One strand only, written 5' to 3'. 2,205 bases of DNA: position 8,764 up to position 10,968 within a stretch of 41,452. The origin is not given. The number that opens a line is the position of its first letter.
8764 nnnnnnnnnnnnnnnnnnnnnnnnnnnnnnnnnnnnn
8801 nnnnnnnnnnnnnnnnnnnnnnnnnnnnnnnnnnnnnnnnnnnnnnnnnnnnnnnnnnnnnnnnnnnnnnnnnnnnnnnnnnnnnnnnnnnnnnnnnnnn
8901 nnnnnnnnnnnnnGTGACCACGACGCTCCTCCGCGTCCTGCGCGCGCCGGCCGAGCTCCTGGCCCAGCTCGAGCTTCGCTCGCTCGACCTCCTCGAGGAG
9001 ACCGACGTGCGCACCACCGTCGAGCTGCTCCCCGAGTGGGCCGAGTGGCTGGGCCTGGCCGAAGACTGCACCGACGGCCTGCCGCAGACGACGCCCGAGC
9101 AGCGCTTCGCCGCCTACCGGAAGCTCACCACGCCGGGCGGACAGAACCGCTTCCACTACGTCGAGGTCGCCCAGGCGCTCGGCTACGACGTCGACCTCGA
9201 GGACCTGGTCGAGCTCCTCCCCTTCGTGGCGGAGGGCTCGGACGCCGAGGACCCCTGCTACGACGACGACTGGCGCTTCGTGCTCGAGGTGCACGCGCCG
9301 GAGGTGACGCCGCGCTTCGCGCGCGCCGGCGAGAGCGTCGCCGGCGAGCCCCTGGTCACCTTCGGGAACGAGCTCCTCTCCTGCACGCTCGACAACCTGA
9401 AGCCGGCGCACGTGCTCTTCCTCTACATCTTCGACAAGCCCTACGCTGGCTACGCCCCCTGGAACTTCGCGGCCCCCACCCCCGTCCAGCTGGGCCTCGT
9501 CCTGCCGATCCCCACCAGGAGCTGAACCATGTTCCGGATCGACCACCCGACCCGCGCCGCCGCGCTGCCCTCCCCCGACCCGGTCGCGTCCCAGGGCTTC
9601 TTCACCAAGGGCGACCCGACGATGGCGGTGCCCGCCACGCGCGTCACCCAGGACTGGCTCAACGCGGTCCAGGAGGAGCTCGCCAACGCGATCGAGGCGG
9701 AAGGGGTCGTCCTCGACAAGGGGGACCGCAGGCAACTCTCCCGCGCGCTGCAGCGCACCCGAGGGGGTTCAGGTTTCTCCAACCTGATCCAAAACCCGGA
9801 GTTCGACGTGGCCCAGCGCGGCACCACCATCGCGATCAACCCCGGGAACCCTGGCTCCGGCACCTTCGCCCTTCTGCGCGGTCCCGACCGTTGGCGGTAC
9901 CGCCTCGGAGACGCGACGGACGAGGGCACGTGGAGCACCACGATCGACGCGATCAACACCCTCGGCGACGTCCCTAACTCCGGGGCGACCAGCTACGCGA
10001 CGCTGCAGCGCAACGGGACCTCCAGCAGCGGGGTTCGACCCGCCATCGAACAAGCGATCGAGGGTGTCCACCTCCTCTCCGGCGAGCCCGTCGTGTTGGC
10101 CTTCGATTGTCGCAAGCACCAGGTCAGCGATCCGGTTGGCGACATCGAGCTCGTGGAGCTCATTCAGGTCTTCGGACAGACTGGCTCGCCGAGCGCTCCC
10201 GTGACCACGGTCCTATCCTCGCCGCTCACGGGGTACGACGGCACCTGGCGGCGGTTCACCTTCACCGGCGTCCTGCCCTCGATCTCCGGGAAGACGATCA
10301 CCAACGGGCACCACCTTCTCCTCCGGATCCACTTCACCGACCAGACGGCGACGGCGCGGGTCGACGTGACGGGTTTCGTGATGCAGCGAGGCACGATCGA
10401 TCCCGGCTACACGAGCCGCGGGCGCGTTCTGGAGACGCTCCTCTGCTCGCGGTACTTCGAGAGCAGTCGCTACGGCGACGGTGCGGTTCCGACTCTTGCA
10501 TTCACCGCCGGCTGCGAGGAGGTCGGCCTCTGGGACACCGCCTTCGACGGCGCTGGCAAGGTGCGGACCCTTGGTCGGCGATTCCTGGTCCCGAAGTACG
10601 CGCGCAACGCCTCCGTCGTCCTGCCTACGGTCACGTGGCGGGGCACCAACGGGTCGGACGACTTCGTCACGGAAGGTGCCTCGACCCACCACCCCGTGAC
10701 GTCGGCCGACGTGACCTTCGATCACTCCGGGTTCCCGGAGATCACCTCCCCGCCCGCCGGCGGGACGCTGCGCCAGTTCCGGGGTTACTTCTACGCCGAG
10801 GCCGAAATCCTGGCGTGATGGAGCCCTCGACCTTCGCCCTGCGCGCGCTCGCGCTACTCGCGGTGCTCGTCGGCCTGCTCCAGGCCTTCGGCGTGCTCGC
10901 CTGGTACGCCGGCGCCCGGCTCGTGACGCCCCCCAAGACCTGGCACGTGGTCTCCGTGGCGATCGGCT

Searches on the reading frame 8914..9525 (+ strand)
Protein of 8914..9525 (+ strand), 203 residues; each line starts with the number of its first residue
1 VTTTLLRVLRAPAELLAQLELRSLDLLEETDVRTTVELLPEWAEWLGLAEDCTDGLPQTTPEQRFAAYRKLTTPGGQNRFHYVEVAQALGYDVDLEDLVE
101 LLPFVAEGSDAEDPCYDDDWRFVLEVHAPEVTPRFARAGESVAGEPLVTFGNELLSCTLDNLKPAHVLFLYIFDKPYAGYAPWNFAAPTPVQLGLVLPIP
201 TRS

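Call 86: find_related_loci(query=window:8914-9525:+, collection=viral_contigs, flank=9000)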
Query window:8914-9525:+ (203 aa) in viral_contigs; peptide patterns used: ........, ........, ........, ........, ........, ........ (x = any residue, [..] = any of these).
2 stretches matched a pattern, but none encodes a relative of the query by tblastn (E <= 1e-3).

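Call 88: find_related_loci(query=A5, collection=viral_contigs, flank=9000)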
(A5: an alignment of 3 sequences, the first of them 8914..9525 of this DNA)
Query A5 (203 aa) in viral_contigs; peptide patterns used: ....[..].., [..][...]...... (x = any residue, [..] = any of these).
138 stretches matched a pattern; 104 encode a relative of the query (tblastn E <= 1e-3); the best 80 are kept; 80 distinct loci.
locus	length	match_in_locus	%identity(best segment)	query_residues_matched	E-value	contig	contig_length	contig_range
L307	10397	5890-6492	69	2-203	6e-89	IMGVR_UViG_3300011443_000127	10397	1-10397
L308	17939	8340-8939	69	3-203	2e-88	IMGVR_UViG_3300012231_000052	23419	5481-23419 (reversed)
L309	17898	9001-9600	69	3-203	2e-88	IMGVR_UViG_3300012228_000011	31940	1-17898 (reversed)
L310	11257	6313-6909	56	3-203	7e-59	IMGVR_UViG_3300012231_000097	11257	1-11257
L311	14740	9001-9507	40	3-175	9e-33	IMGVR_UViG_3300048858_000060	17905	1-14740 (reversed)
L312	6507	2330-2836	40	3-175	3e-32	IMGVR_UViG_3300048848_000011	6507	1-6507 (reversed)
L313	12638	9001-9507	40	3-175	8e-32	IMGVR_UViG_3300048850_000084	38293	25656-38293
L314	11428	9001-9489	39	7-171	1e-29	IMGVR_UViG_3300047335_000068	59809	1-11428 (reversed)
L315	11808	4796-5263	40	18-176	2e-29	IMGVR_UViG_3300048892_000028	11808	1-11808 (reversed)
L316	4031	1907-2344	41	25-173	3e-29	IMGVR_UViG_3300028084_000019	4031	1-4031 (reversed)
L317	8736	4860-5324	40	16-176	1e-28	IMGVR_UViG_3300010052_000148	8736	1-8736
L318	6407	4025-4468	40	22-171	1e-27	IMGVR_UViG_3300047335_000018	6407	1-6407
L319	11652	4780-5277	35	5-174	2e-26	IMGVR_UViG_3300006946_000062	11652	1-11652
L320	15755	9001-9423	39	26-170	7e-26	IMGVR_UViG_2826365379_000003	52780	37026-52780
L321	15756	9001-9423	39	26-170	7e-26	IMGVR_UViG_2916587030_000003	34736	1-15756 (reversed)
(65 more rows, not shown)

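Call 91: search_protein_families(library=pfam, proteins=[window:8914-9525:+], max_evalue=0.01)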
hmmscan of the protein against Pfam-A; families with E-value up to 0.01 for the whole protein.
window:8914-9525:+ (203 aa): 1 family
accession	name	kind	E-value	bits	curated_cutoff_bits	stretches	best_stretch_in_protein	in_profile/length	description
PF10076.14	Phage_Mu_Gp48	-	5e-17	62.6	37.4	1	8-171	20-149/150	Bacteriophage Mu-like, Gp48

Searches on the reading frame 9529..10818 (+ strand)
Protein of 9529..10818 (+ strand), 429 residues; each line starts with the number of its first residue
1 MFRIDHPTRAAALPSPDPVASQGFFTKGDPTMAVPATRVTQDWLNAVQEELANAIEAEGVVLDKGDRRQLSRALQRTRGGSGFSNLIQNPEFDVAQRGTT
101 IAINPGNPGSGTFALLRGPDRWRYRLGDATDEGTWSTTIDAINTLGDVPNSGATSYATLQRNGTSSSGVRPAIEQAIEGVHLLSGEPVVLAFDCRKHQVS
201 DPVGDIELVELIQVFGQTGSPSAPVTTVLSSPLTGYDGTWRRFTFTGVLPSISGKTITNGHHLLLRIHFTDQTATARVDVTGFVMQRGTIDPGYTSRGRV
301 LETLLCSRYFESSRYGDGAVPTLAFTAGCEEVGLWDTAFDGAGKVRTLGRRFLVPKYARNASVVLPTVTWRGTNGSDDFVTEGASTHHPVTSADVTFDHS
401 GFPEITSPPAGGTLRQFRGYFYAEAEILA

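Call 7: search_protein_families(library=pfam, proteins=[window:9529-10818:+], max_evalue=0.01)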
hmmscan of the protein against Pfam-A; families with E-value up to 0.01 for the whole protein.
window:9529-10818:+ (429 aa): 0 families

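Call 8: search_protein_families(library=phrogs, proteins=[window:9529-10818:+], max_evalue=0.01)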
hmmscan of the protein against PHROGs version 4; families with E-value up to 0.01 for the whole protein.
window:9529-10818:+ (429 aa): 18 families
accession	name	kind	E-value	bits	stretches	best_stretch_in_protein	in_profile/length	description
phrog_4492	-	tail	2.6e-31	109.7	1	37-427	738-1096/1096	tail fiber protein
phrog_2617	-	tail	6.1e-18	65.9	1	1-76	1-72/659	short tail fiber protein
phrog_1858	-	tail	2.4e-14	53.3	1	16-188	12-144/1018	tail fiber protein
phrog_6859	-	tail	8.1e-14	52.7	1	1-101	1-99/346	tail fiber protein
phrog_6683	-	tail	2.9e-11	44.3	1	21-77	17-73/367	tail fiber protein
phrog_18834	-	unknown function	4.6e-11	44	1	1-77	1-72/338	-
phrog_27782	-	unknown function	4.5e-10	39.8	1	85-313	315-542/644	-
phrog_1833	-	tail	2.2e-09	38.3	1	1-75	1-75/322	tail fiber protein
phrog_17105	-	unknown function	1.5e-08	34.7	1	20-76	12-68/528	-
phrog_25042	-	tail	1.4e-07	31.4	1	155-261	370-470/632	tail fiber protein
phrog_16738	-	unknown function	8.7e-07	29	1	20-75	17-71/512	-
phrog_13014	-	unknown function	1.1e-06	28.9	1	22-74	19-70/423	-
phrog_1396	-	tail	5.7e-06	26.7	1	25-82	39-89/504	tail fiber protein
phrog_17588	-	unknown function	0.00031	21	1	21-78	13-70/332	-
phrog_16867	-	unknown function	0.00032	20.4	1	22-75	14-67/631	-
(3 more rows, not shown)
